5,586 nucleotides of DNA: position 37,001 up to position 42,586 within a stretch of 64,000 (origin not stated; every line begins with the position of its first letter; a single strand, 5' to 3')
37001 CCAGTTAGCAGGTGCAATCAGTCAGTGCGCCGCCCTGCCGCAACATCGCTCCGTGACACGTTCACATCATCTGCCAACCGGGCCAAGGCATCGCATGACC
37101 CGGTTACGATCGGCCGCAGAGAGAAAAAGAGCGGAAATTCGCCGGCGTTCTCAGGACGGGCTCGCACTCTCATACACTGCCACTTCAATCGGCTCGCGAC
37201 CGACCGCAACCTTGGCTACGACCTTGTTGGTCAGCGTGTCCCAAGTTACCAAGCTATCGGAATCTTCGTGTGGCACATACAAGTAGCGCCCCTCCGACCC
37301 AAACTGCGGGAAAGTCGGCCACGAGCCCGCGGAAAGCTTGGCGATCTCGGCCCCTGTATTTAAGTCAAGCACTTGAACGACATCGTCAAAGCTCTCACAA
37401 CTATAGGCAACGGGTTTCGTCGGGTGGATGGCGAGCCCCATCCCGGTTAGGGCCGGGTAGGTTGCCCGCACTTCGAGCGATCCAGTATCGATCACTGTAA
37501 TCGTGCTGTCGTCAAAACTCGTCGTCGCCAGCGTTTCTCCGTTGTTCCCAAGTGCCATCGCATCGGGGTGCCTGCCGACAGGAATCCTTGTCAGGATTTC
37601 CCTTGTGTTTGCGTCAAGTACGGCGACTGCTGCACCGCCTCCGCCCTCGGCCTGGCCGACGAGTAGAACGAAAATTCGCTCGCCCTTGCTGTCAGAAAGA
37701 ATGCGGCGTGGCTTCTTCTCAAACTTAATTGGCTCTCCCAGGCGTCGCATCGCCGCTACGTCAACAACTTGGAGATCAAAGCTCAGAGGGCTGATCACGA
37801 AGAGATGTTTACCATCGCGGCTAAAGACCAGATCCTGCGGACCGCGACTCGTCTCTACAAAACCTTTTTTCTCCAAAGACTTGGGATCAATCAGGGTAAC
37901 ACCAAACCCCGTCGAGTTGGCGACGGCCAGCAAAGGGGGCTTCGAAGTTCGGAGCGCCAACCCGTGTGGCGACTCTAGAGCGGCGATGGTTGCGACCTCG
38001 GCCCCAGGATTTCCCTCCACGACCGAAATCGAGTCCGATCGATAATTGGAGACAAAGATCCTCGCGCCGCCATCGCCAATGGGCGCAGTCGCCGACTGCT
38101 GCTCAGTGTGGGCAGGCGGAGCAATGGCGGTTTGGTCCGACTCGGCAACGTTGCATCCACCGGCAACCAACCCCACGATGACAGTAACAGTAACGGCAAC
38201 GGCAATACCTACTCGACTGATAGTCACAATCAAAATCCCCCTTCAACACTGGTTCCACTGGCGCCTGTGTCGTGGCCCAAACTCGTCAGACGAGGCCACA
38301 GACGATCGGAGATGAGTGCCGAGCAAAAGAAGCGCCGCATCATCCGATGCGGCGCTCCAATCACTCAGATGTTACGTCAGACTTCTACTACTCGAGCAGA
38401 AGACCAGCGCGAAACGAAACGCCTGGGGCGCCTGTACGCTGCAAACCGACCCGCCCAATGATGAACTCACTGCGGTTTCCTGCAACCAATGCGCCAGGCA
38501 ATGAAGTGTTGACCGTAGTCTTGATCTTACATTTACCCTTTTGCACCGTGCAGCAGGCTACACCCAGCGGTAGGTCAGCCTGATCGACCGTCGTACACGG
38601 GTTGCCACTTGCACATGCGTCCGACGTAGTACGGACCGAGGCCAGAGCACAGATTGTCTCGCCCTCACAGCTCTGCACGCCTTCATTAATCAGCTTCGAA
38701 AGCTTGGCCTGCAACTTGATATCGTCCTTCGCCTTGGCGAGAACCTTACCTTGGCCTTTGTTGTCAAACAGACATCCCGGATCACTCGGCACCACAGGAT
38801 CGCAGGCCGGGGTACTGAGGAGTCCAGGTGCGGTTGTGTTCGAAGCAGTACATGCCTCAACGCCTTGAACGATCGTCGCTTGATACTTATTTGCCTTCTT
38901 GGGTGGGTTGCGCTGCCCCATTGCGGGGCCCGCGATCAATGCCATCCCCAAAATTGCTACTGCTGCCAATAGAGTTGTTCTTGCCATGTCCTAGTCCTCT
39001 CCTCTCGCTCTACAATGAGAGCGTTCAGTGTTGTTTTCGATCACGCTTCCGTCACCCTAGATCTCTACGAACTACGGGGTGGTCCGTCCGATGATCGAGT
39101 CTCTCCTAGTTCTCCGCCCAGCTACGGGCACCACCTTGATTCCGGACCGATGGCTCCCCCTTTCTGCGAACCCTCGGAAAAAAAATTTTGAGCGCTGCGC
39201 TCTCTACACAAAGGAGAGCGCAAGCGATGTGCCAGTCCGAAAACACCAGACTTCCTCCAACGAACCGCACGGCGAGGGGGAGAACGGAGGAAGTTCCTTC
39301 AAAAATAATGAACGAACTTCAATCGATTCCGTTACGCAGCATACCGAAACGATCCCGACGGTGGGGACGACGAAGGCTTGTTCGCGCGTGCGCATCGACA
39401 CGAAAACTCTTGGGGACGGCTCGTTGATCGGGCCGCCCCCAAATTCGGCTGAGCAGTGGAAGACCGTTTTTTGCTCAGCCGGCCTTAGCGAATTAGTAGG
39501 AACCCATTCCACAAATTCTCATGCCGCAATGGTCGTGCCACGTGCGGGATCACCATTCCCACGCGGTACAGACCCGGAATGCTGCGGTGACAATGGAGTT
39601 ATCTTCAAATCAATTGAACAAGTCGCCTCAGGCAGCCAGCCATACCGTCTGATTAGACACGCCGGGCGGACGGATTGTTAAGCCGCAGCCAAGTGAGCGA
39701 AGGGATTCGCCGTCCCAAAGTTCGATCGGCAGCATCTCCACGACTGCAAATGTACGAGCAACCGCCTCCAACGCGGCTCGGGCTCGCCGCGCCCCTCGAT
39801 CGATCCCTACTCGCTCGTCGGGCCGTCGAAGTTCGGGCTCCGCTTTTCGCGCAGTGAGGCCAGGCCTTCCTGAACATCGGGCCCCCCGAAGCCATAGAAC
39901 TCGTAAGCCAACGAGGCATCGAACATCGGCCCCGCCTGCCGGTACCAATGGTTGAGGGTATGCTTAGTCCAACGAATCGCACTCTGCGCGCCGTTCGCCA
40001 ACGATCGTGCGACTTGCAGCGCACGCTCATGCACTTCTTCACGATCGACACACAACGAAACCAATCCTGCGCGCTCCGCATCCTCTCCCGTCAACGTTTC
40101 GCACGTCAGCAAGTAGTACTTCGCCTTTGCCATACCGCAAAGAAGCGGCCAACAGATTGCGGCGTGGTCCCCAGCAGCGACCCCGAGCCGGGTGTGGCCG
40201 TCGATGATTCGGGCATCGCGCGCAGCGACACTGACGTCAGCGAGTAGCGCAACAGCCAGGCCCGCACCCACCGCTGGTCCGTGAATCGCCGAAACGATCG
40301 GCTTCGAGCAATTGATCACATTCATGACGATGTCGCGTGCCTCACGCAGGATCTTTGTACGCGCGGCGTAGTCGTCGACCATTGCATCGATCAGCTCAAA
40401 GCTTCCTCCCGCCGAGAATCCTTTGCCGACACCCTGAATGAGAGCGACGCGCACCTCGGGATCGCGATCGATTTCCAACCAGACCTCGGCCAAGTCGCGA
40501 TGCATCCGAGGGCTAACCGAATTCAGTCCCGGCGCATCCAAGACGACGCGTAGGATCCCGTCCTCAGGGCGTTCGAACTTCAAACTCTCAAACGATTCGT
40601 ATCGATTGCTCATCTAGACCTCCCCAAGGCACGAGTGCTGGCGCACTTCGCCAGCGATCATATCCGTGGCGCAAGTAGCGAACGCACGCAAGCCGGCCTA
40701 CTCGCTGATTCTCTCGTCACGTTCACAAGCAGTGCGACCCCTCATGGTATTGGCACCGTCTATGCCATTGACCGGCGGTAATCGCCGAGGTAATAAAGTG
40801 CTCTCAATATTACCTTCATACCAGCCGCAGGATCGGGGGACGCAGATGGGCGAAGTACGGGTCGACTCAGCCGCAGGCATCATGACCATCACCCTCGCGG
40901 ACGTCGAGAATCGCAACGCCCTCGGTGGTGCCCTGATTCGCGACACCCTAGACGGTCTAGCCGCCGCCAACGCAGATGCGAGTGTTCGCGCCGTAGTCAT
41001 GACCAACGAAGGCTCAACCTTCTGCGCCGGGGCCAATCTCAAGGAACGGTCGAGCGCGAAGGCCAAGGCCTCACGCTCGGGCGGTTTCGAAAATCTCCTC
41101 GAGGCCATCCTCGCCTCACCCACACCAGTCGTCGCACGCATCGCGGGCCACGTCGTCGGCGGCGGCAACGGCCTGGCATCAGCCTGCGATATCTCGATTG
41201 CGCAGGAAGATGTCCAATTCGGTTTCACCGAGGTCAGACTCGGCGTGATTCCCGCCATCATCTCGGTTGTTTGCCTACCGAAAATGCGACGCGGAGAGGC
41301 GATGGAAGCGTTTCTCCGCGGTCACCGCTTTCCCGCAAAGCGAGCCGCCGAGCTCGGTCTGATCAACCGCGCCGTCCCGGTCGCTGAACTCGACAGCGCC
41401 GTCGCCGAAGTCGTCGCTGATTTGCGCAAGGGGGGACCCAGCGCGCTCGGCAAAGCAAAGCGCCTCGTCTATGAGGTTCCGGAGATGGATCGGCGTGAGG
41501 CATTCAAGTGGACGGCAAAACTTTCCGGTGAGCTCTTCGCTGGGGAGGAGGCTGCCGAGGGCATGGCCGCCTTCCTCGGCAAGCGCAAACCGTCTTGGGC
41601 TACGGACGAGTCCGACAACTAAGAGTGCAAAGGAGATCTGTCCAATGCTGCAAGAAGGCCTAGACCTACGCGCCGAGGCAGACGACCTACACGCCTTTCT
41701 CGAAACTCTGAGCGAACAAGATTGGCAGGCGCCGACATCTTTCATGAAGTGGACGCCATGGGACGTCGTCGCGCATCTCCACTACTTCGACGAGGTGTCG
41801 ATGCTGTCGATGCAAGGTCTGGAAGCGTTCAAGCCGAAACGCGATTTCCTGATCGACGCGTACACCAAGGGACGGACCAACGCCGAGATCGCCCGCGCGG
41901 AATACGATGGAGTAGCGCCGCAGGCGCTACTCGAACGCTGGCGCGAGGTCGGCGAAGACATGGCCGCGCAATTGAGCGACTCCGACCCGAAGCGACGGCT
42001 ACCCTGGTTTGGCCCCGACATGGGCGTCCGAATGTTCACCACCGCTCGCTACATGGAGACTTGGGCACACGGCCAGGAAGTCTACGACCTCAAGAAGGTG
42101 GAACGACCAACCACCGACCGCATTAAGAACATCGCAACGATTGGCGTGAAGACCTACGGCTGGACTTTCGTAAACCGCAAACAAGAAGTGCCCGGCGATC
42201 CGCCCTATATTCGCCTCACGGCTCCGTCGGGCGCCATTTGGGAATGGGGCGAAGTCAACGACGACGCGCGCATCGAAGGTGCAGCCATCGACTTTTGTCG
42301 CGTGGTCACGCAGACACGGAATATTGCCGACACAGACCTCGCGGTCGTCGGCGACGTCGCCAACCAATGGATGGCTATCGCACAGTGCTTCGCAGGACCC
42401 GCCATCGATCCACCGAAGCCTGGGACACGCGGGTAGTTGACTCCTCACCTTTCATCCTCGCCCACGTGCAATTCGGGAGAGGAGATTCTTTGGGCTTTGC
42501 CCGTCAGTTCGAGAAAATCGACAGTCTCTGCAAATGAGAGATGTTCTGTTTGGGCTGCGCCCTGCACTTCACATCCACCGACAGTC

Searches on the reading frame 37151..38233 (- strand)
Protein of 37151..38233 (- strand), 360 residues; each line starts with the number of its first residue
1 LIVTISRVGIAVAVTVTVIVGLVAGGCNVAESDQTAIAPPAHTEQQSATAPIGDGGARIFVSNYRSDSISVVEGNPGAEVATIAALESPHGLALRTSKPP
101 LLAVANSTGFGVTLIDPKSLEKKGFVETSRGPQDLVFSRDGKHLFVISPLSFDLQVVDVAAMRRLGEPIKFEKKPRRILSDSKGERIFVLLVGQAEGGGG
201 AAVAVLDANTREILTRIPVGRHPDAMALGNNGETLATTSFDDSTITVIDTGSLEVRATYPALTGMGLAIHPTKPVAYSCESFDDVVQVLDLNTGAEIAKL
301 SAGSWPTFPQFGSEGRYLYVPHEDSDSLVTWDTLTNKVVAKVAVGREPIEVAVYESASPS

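Call 16: search_protein_families(library=pfam, proteins=[window:37151-38233:-], max_evalue=0.001)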
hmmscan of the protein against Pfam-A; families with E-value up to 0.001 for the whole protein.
window:37151-38233:- (360 aa): 5 families
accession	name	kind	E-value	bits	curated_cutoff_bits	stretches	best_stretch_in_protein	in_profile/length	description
PF21783.3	YNCE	-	6.8e-12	45.8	27.1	1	23-147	9-129/339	YNCE-like beta-propeller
PF25174.1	Beta-prop_THOC3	-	4e-09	36.3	305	1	229-345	11-129/272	THOC3 beta-propeller domain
PF23414.1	Beta-prop_EML_2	-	2.1e-06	27.8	90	0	266-355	3-90/266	Echinoderm microtubule-associated protein second beta-propeller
PF02239.22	Cytochrom_D1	-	3.5e-05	23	25.5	0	283-353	14-84/368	Cytochrome D1 heme domain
PF10282.15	Lactonase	-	3.6e-05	23.6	21.7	0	126-160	187-221/344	Lactonase, 7-bladed beta-propeller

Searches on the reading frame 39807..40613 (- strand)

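Call 16: search_protein_families(library=pfam, proteins=[window:39807-40613:-], max_evalue=0.001)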
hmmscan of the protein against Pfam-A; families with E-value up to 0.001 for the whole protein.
window:39807-40613:- (268 aa): 2 families
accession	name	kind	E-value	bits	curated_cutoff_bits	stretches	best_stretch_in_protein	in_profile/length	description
PF00378.25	ECH_1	-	1.7e-41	142.7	27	1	17-264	3-250/251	Enoyl-CoA hydratase/isomerase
PF16113.10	ECH_2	-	3e-18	66.9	27.2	1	25-204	6-187/335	Enoyl-CoA hydratase/isomerase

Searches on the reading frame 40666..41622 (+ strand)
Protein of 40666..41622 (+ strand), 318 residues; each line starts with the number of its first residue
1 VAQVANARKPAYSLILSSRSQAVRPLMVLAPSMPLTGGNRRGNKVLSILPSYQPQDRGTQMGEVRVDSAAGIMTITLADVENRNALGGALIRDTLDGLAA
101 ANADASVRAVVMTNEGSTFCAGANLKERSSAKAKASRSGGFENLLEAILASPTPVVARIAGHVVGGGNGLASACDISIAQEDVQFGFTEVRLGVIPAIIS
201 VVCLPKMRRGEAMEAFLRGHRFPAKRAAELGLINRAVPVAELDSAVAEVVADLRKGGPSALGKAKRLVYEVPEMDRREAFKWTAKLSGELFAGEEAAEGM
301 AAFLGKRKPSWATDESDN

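Call 17: search_protein_families(library=pfam, proteins=[window:40666-41622:+], max_evalue=0.001)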
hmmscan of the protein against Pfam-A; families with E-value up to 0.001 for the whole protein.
window:40666-41622:+ (318 aa): 2 families
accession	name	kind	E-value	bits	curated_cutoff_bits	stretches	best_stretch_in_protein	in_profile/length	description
PF00378.25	ECH_1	-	2.6e-49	168.2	27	1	69-312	3-249/251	Enoyl-CoA hydratase/isomerase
PF16113.10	ECH_2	-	1.1e-23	84.8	27.2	1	73-248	2-183/335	Enoyl-CoA hydratase/isomerase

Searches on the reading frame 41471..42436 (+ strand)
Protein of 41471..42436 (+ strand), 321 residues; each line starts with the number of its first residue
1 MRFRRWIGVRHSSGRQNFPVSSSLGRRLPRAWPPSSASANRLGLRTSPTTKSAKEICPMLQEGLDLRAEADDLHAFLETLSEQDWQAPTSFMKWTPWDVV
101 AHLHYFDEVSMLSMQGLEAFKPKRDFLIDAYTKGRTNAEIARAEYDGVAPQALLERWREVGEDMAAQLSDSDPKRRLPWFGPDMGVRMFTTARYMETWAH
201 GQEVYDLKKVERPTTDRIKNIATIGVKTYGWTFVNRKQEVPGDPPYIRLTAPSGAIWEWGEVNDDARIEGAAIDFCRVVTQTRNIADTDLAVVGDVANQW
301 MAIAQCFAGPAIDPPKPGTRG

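Call 17: search_protein_families(library=pfam, proteins=[window:41471-42436:+], max_evalue=0.001)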
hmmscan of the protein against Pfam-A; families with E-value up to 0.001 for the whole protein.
window:41471-42436:+ (321 aa): 2 families
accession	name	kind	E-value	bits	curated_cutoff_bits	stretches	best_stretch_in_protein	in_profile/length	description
PF11716.13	MDMPI_N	-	2.3e-22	80.7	24.2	1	66-204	1-139/140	Mycothiol maleylpyruvate isomerase N-terminal domain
PF12867.12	DinB_2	-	1.3e-07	32.5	24.8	1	66-180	2-102/128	DinB superfamily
